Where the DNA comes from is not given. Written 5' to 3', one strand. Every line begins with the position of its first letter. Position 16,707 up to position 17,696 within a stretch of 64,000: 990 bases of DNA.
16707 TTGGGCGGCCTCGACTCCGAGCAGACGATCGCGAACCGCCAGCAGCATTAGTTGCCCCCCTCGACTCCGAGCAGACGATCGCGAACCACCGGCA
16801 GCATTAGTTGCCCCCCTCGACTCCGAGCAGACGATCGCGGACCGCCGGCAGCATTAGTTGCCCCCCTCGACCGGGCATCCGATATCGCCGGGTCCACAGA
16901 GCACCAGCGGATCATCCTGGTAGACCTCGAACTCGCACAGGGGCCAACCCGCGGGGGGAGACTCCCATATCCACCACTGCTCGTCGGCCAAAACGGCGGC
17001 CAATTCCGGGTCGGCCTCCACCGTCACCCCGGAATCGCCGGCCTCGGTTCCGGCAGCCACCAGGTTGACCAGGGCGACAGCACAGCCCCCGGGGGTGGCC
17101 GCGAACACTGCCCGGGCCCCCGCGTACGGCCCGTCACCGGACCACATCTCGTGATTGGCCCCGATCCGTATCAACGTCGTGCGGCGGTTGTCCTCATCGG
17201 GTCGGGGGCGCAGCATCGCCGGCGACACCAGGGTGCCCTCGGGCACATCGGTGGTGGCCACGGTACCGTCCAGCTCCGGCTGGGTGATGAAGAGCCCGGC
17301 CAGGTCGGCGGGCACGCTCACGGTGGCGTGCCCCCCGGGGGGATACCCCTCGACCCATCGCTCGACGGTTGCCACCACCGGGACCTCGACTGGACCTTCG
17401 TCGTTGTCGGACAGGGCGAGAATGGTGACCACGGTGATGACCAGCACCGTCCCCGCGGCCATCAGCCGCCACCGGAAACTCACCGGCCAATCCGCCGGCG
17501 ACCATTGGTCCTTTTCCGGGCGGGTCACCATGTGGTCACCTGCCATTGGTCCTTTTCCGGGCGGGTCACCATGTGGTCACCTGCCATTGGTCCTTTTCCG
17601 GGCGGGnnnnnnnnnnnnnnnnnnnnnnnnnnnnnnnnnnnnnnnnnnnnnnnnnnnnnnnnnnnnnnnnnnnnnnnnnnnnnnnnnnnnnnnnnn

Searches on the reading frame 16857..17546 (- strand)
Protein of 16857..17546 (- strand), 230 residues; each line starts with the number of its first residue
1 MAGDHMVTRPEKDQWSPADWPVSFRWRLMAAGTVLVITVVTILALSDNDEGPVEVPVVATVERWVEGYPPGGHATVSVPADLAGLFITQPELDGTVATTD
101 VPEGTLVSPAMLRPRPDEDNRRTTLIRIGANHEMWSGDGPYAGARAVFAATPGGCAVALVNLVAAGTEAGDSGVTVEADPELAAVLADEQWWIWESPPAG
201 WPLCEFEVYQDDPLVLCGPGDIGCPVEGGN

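Call 10: search_protein_families(library=pfam, proteins=[window:16857-17546:-], max_evalue=0.01)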
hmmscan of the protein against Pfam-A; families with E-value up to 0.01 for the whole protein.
window:16857-17546:- (230 aa): 1 family
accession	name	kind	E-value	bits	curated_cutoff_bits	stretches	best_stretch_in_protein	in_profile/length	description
PF08666.17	SAF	-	0.00026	21.9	21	0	76-113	24-63/63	SAF domain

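Call 34: search_protein_families(library=ncbifam, proteins=[window:16857-17546:-], max_evalue=1)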
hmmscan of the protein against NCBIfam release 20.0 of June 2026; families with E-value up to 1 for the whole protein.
window:16857-17546:- (230 aa): 0 families
